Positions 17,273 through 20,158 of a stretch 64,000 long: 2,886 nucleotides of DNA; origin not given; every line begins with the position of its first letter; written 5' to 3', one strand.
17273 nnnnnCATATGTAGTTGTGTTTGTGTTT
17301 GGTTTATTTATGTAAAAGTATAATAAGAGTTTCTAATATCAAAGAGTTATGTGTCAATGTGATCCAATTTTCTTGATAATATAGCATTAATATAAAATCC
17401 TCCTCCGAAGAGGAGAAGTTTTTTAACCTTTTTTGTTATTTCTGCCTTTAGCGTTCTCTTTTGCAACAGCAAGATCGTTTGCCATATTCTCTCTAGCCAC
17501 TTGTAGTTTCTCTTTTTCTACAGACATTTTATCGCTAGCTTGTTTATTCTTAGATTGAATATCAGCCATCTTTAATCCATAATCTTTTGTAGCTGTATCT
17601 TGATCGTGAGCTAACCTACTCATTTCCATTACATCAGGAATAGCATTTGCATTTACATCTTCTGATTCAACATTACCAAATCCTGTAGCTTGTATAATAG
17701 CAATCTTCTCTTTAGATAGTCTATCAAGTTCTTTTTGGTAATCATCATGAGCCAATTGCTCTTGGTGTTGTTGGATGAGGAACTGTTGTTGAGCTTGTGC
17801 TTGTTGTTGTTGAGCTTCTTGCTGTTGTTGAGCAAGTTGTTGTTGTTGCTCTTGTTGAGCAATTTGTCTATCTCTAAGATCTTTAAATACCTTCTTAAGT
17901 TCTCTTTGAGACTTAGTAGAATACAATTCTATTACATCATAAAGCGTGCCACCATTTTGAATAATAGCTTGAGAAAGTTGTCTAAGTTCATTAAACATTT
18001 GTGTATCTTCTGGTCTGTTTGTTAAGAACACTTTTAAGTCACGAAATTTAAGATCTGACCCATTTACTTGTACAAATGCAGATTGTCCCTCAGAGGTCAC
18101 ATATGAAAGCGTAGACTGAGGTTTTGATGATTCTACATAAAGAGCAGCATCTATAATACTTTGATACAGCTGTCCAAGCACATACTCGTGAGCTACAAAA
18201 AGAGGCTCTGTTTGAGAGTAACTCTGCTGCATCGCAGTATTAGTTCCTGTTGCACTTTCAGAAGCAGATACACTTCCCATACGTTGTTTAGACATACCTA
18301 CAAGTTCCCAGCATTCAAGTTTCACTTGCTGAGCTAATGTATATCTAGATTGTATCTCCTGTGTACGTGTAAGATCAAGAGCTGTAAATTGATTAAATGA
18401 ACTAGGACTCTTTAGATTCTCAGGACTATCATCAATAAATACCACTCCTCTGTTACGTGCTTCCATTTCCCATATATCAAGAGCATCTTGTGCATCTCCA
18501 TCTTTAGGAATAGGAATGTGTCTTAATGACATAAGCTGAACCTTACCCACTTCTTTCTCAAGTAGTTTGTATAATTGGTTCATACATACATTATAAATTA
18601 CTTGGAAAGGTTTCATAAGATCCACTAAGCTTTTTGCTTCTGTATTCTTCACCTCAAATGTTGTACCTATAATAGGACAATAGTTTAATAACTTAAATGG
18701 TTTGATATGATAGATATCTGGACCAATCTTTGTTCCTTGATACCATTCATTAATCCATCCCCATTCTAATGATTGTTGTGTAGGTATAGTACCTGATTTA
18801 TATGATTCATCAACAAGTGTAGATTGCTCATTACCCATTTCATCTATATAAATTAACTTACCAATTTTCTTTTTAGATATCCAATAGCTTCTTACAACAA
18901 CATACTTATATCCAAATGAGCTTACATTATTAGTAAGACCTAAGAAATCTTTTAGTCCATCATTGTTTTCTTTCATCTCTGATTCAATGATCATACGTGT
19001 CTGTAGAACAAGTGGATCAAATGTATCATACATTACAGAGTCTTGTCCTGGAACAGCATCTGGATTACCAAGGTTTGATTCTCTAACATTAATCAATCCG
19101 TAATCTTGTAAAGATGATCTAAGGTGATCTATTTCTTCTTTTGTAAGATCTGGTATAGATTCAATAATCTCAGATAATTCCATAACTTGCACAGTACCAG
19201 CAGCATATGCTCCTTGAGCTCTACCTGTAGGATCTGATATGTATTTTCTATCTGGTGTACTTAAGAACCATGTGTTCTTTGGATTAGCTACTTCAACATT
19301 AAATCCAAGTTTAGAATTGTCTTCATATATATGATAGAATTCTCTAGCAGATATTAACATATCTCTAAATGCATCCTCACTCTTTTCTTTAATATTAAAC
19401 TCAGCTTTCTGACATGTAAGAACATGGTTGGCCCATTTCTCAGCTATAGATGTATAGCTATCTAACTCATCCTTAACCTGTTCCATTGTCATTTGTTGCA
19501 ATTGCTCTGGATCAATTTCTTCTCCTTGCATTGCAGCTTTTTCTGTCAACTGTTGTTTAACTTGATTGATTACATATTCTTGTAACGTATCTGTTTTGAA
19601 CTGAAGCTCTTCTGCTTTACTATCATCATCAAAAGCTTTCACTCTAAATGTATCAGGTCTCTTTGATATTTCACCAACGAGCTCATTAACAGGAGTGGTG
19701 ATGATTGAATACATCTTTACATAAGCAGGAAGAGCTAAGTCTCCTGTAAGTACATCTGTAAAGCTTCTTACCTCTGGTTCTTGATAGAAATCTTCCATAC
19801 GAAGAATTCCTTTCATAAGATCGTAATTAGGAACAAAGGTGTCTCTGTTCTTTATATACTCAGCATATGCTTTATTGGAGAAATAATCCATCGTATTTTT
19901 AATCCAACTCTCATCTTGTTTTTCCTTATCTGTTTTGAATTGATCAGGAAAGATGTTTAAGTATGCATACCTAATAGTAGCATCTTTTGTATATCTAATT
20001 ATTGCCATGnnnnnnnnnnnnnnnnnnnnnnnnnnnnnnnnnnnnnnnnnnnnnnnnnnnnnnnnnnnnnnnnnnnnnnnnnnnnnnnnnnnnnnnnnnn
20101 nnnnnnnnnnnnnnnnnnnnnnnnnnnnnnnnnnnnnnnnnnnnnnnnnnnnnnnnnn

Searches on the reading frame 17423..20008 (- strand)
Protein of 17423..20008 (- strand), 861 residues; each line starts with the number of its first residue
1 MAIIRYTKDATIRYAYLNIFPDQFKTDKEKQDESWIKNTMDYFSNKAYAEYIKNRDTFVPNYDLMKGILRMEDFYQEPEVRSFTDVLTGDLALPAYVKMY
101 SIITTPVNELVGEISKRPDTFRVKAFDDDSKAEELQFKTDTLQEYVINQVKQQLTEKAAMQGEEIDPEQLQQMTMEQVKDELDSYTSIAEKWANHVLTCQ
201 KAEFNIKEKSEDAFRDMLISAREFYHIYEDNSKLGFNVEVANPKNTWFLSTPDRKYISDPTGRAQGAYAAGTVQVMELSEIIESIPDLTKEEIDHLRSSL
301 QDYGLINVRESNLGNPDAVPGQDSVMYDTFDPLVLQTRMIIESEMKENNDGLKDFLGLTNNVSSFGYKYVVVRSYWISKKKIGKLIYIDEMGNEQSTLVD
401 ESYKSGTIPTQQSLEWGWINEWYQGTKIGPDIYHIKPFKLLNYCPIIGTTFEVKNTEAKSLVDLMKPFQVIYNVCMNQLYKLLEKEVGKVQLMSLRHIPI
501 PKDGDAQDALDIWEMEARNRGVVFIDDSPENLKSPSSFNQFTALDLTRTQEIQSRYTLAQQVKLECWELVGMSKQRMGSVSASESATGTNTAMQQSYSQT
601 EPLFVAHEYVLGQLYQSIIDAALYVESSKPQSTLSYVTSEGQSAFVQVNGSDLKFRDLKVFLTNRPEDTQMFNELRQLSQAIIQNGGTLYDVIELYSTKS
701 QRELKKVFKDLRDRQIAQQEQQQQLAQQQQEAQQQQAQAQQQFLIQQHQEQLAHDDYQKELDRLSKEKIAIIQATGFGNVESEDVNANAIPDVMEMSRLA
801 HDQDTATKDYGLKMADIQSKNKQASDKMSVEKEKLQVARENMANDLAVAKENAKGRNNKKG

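Call 14: search_protein_families(library=phrogs, proteins=[window:17423-20008:-], max_evalue=0.001)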
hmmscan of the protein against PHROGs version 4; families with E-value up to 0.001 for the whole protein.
window:17423-20008:- (861 aa): 2 families
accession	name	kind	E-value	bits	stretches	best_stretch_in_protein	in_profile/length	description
phrog_6547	-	head and packaging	2.1e-96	324.7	1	19-847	8-811/827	portal protein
phrog_156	-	head and packaging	8.1e-08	32.1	1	201-821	108-671/681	portal protein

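Call 15: search_dna_similar(query=window:17423-20008:-, collection=phages, mode=protein, max_rows=25, max_evalue=1e-10)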
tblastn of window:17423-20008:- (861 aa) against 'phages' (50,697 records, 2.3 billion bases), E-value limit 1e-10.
Records with a match: 130; places in all: 130; records where one place covers at least 80% of the query: 58.
Best place of each record, by identity: <60% 130.
By first word of the organism name: uncultured 45; Bacteroides 30; Flavobacterium 29; Cellulophaga 9; Bacteriophage 5; Azobacteroides 2; Dulem 2; IAS 2; Leptolyngbya 1; Bohxovirus 1; and 4 more.
By host as written in the record: - 53; Bacteroides intestinalis DSM 108646 25; Flavobacterium psychrophilum 950106-1/1 12; Flavobacterium psychrophilum strain FPS-D10 3; Flavobacterium psychrophilum 020612-2/1 3; Candidatus Azobacteroides pseudotrichonymphae 2; Bacteroides cellulosilyticus 2; Homo sapiens 2; and 19 more.
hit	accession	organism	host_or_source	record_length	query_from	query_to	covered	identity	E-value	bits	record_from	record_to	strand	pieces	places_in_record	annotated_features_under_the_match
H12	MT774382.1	uncultured phage cr10_1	human feces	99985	17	838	95%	26.4%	1e-50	200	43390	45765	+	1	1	portal protein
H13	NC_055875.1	uncultured phage cr10_1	human feces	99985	17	838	95%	26.4%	1e-50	200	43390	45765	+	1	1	portal protein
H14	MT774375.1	uncultured phage cr50_1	human feces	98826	17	854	97%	25.8%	1e-49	197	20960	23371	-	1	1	portal protein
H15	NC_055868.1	uncultured phage cr50_1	human feces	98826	17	854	97%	25.8%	1e-49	197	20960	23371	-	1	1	portal protein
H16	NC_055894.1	uncultured phage cr6_1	human feces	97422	20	855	97%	25.8%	5e-49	194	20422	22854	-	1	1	portal protein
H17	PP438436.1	Leptolyngbya phage Lbo-JY46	Leptolyngbya boryana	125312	21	709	80%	29.7%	5e-76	277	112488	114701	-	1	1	hypothetical protein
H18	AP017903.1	Azobacteroides phage ProJPt-Bp1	Candidatus Azobacteroides ...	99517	10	851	98%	23.6%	7e-38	160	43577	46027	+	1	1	putative structural protein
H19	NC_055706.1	Azobacteroides phage ProJPt-Bp1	Candidatus Azobacteroides ...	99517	10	851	98%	23.6%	7e-38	160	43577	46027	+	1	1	portal protein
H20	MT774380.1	uncultured phage cr1_1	human feces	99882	30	840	94%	24.0%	3e-44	180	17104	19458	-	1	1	portal protein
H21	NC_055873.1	uncultured phage cr1_1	human feces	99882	30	840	94%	24.0%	3e-44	180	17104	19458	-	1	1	portal protein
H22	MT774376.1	uncultured phage cr55_1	human feces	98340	30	840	94%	23.5%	2e-42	174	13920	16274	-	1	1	portal protein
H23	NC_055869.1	uncultured phage cr55_1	human feces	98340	30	840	94%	23.5%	2e-42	174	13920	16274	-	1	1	portal protein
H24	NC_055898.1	uncultured phage cr115_1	human feces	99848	117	853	86%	25.1%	2e-39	164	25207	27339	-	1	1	portal protein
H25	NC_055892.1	uncultured phage cr109_1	human feces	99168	151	856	82%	26.0%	6e-39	163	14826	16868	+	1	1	portal protein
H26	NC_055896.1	uncultured phage cr113_1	human feces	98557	151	856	82%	26.0%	4e-38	160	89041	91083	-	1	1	portal protein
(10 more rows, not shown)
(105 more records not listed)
